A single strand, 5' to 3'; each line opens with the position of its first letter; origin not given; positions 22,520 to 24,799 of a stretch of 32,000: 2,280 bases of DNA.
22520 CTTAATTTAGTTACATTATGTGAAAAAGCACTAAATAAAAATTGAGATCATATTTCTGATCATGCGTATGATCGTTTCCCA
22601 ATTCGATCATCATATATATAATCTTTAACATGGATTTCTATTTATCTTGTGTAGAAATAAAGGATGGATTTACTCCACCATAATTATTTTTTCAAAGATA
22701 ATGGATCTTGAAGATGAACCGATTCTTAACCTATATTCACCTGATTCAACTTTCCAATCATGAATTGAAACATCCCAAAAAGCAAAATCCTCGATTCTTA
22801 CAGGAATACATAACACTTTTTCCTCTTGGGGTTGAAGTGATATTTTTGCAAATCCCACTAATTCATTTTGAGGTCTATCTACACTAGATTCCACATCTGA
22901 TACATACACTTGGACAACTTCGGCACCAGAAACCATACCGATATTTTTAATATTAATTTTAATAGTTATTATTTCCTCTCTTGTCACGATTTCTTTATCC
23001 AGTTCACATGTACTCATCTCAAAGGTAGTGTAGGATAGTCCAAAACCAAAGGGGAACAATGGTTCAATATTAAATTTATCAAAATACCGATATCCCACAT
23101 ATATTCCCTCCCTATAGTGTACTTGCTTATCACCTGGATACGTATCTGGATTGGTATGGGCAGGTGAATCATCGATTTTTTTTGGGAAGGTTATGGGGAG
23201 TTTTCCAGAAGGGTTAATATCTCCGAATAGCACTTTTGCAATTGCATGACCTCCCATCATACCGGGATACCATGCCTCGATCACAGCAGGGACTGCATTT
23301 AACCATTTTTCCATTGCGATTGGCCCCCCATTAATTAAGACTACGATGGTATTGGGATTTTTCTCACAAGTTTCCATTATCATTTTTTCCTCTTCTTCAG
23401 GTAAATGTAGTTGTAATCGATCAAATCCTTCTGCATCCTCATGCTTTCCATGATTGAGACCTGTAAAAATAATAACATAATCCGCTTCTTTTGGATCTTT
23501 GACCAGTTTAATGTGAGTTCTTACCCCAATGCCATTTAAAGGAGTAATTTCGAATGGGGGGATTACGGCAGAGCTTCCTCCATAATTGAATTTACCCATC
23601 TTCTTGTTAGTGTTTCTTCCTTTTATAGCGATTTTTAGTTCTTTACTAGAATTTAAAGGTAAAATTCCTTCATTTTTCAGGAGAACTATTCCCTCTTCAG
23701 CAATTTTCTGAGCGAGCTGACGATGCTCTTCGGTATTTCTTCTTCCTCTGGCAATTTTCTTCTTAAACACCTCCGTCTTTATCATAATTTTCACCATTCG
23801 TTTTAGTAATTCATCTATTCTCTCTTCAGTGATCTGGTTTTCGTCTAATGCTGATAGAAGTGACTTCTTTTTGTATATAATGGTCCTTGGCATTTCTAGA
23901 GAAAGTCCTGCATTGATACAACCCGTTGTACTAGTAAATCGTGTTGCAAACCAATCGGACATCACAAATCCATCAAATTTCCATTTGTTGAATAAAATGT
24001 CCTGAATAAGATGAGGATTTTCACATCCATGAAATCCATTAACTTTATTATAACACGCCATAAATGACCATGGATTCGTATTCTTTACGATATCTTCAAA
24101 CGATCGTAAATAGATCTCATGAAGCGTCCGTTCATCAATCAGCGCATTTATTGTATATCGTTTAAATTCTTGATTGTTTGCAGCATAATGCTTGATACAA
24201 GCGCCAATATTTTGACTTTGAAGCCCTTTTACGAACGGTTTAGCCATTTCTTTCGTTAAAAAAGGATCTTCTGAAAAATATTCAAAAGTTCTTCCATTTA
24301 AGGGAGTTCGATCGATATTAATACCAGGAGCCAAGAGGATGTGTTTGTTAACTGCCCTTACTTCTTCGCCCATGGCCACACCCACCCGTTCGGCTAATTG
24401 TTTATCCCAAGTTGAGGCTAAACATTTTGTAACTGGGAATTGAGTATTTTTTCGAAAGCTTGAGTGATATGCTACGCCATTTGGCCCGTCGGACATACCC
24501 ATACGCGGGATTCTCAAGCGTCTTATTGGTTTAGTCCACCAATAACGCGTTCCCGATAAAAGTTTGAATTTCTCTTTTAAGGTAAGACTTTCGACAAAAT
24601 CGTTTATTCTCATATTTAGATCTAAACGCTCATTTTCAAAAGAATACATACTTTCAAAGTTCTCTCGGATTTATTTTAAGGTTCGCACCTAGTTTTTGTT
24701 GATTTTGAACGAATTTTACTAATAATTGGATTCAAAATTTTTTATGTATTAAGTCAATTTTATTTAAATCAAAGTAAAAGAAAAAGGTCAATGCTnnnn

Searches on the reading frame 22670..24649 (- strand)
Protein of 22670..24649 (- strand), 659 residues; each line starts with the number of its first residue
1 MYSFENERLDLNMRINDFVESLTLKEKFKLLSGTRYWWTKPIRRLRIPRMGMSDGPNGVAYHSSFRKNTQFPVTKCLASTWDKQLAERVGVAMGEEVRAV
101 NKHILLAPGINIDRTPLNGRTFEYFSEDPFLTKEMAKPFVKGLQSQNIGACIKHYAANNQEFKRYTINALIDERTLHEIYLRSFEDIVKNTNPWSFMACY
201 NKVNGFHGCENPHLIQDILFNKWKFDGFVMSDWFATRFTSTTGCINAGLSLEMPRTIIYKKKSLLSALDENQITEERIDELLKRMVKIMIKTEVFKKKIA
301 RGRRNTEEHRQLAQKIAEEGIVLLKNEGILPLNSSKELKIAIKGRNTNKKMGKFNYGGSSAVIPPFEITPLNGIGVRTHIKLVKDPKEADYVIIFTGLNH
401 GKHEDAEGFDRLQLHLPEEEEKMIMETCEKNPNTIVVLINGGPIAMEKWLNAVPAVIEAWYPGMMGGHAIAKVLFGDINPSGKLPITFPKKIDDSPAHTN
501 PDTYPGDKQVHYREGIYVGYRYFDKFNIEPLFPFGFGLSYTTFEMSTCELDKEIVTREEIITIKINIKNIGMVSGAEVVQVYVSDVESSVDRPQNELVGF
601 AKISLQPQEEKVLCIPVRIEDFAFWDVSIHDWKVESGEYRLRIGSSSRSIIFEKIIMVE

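Call 67: search_protein_families(library=pfam, proteins=[window:22670-24649:-], max_evalue=0.0001)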
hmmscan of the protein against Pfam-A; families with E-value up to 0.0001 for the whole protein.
window:22670-24649:- (659 aa): 3 families
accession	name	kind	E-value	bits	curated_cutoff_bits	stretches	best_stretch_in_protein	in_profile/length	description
PF01915.27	Glyco_hydro_3_C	-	1.6e-53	182.1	31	1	321-520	1-200/200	Glycosyl hydrolase family 3 C-terminal domain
PF00933.27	Glyco_hydro_3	-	1.2e-33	117.3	27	1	44-287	60-315/316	Glycosyl hydrolase family 3 N terminal domain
PF14310.12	Fn3-like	-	5.4e-25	87.8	25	1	577-647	1-71/71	Fibronectin type III-like domain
